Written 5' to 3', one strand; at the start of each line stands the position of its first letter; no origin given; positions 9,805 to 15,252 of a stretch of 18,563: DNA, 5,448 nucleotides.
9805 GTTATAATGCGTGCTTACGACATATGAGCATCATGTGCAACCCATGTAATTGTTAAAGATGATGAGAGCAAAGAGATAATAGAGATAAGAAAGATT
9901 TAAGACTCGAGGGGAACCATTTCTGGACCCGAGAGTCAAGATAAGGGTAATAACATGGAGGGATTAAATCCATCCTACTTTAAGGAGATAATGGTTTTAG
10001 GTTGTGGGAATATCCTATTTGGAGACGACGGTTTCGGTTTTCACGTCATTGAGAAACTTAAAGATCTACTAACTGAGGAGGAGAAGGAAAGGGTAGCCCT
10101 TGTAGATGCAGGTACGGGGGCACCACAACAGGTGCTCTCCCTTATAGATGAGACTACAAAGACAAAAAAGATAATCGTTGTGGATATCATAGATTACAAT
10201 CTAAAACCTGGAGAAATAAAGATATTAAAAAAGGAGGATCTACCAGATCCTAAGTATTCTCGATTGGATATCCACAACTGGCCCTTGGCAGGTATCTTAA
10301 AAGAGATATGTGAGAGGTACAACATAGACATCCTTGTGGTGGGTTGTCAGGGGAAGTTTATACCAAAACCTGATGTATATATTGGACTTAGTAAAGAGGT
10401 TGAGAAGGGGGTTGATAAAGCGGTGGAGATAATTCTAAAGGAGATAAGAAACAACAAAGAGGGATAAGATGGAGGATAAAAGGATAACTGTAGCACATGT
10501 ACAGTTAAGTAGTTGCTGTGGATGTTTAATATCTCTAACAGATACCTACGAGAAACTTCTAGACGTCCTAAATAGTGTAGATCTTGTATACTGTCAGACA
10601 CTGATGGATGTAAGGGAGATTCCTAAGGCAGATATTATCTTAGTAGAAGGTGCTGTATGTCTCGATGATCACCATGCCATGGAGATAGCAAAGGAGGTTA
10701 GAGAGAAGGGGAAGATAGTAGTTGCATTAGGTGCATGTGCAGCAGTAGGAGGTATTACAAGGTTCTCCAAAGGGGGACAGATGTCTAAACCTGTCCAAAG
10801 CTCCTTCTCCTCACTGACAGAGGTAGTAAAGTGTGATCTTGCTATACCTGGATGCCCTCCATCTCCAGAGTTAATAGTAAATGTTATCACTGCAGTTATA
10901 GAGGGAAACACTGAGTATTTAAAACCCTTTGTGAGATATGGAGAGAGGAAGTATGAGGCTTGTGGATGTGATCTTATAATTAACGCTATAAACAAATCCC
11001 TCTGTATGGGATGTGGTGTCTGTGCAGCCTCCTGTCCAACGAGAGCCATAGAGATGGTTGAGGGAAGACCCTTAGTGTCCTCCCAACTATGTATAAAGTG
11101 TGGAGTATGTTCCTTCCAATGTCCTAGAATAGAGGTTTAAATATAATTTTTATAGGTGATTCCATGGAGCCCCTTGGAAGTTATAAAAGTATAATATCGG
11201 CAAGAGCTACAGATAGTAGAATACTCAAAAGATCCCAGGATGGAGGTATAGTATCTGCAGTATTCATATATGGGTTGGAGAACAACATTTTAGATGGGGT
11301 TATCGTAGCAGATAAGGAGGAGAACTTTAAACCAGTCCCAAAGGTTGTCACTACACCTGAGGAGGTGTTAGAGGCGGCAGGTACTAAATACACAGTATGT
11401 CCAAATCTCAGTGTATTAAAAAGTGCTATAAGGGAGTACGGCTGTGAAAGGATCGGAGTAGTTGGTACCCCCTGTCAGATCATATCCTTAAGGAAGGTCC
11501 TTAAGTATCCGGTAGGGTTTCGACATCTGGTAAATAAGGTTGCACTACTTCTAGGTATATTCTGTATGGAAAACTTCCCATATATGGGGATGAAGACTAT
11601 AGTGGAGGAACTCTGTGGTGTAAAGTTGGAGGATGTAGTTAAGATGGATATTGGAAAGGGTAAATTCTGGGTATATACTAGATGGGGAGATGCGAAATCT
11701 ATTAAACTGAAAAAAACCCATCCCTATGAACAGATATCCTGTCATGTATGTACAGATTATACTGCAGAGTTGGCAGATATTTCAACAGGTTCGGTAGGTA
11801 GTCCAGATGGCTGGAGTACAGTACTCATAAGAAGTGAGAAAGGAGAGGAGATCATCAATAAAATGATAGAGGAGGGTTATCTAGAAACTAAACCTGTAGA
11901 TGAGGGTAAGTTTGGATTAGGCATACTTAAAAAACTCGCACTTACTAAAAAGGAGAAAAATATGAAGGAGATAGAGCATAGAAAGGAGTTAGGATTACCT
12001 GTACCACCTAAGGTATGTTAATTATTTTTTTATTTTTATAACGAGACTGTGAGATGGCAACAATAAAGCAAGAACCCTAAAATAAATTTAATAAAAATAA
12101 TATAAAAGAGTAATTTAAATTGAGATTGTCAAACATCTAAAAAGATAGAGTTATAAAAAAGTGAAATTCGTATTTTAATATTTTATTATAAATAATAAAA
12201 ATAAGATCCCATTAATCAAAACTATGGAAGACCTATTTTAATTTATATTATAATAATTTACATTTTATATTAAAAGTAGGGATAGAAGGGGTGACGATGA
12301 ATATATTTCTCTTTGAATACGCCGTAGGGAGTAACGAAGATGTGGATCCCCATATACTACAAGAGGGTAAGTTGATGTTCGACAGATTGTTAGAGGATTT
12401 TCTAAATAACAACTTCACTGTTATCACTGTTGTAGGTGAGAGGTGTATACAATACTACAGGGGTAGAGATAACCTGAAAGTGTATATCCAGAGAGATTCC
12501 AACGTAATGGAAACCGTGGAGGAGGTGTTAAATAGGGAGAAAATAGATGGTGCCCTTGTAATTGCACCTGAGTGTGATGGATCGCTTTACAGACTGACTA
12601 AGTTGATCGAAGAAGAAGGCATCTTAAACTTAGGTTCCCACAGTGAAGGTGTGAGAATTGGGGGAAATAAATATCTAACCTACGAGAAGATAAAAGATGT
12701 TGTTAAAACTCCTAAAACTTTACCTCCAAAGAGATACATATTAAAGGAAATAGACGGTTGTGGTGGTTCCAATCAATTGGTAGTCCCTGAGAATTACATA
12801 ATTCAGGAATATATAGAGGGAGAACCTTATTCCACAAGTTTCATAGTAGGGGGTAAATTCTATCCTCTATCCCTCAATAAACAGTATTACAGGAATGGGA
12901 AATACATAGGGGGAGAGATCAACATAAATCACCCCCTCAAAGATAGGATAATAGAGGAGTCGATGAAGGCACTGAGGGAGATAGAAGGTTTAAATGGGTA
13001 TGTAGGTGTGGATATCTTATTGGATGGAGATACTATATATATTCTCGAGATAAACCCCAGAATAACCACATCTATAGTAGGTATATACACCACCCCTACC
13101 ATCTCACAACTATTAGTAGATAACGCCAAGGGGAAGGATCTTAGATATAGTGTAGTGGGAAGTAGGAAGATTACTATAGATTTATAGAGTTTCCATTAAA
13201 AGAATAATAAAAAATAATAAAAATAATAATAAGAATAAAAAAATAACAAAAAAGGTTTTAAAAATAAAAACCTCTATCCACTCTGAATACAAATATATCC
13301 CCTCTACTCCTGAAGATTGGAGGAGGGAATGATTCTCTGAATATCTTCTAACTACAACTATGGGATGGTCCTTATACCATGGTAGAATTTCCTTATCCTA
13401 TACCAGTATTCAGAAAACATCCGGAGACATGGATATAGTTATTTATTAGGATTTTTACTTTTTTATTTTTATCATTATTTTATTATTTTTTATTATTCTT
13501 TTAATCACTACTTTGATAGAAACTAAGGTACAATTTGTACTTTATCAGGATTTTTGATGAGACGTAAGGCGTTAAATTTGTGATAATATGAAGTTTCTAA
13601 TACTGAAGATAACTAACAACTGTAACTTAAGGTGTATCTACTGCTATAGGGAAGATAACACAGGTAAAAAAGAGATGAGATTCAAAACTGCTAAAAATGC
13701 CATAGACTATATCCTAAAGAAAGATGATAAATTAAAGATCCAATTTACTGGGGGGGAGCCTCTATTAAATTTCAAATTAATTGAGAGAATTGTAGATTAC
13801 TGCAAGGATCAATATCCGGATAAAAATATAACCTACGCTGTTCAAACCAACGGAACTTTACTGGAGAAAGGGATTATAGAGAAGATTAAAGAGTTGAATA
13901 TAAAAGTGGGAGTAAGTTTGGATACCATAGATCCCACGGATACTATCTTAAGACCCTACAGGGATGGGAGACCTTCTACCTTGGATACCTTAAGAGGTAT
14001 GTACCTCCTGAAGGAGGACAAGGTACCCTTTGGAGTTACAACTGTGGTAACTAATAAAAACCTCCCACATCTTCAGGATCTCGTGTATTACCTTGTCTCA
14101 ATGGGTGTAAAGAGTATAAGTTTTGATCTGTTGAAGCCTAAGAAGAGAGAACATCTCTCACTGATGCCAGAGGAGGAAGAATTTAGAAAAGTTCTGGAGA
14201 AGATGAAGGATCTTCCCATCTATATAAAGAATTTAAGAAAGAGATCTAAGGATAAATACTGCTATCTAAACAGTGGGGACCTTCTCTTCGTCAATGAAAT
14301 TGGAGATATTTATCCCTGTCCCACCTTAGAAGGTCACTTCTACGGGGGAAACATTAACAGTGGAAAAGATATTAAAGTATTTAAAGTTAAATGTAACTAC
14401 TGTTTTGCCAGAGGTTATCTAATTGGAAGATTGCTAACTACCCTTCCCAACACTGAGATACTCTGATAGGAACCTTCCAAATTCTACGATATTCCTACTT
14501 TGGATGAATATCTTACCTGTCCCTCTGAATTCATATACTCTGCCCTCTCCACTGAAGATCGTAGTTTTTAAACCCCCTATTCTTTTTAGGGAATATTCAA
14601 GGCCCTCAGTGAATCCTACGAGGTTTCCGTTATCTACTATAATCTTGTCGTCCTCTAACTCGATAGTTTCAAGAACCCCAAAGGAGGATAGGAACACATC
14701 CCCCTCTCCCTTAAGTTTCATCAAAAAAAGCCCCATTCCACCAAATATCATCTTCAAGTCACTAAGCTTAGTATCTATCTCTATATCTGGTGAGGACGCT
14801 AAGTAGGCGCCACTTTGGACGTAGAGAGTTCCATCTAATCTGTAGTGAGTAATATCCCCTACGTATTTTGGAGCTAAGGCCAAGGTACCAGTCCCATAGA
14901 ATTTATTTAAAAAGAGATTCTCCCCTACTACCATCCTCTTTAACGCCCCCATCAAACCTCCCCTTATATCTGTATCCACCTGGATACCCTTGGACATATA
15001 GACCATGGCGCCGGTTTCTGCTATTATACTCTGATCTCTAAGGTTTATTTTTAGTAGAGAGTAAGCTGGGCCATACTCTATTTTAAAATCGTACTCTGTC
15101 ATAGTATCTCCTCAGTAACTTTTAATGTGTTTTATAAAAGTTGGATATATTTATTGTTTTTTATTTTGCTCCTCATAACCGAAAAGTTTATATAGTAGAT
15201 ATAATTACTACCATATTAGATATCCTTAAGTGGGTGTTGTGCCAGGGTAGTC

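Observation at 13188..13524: Archetype copy: a 337-bp near-complete palindrome that begins 1 nt after a stop codon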

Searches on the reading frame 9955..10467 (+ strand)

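Call 10: search_protein_families(library=pfam, proteins=[window:9955-10467:+])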
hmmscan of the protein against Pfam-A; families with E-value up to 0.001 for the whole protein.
window:9955-10467:+ (170 aa): 1 family
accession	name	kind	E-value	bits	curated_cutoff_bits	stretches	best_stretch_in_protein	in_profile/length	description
PF01750.23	HycI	-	1.5e-32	112.6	23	1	30-163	2-130/130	Hydrogenase maturation protease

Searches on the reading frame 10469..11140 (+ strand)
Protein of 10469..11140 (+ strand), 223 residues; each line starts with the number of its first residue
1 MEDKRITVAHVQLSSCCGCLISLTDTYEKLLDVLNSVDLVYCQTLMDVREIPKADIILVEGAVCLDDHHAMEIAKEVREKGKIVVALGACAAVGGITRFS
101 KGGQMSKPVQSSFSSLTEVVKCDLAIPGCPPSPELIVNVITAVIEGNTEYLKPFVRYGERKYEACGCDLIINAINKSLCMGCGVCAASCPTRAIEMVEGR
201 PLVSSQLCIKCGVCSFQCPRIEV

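Call 10: search_protein_families(library=pfam, proteins=[window:10469-11140:+])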
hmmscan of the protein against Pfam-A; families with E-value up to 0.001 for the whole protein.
window:10469-11140:+ (223 aa): 9 families
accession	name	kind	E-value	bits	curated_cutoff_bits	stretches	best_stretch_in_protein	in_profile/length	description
PF01058.29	Oxidored_q6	-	4.1e-32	111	27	1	16-142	1-127/128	NADH ubiquinone oxidoreductase, 20 Kd subunit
PF00037.32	Fer4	-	1.9e-08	34.2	21.1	1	174-195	3-24/24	4Fe-4S binding domain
PF13237.11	Fer4_10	-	7.8e-08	32.6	25.5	1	174-219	4-53/53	4Fe-4S dicluster domain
PF14697.11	Fer4_21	-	2.7e-06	27.8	35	1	173-220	2-53/59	4Fe-4S dicluster domain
PF13187.11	Fer4_9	-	3.9e-06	27.2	27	1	179-220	2-49/52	4Fe-4S dicluster domain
PF12838.12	Fer4_7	-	7.2e-06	26.8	27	1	179-219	2-49/52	4Fe-4S dicluster domain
PF12837.12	Fer4_6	-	7.9e-06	26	25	1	174-194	4-24/24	4Fe-4S binding domain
PF12797.12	Fer4_2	-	6.2e-05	23.1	24.5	0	174-191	5-22/22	4Fe-4S binding domain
PF25160.1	LdpA_Fe-S-bd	-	6.9e-05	23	27.6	1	172-197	21-46/49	LdpA Fe-S cluster-binding domain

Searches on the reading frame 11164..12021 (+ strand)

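Call 10: search_protein_families(library=pfam, proteins=[window:11164-12021:+])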
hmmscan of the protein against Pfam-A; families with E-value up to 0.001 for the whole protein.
window:11164-12021:+ (285 aa): 2 families
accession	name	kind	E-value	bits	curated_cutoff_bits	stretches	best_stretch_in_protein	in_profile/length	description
PF04432.18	FrhB_FdhB_C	-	2.1e-52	177.4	23.3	1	95-247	2-149/150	Coenzyme F420 hydrogenase/dehydrogenase, beta subunit C terminus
PF04422.18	FrhB_FdhB_N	-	2.9e-27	95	22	1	11-86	2-78/78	Coenzyme F420 hydrogenase/dehydrogenase, beta subunit N-term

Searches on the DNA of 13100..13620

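Call 104: search_rna_families(source=window, start=13100, end=13620, threshold=evalue, max_evalue=1)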
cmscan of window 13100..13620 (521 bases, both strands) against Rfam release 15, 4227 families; matches with E-value up to 1: 2.
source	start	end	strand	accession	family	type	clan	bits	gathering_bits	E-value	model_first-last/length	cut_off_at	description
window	13324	13399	+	RF01302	snoU36a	Gene; snRNA; snoRNA; CD-box;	CL00051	21.9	45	0.07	1-90/90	no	SnoRNA U36a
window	13189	13211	+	RF01347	CRISPR-DR37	Gene; CRISPR;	-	20.8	40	0.36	1-35/35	no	CRISPR RNA direct repeat element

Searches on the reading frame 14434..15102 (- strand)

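Call 10: search_protein_families(library=pfam, proteins=[window:14434-15102:-])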
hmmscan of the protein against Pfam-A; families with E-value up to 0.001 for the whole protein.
window:14434-15102:- (222 aa): 1 family
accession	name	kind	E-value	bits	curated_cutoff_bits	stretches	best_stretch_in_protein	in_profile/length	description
PF01987.23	AIM24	-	3.9e-63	213.3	25.7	1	6-203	1-205/205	Mitochondrial biogenesis AIM24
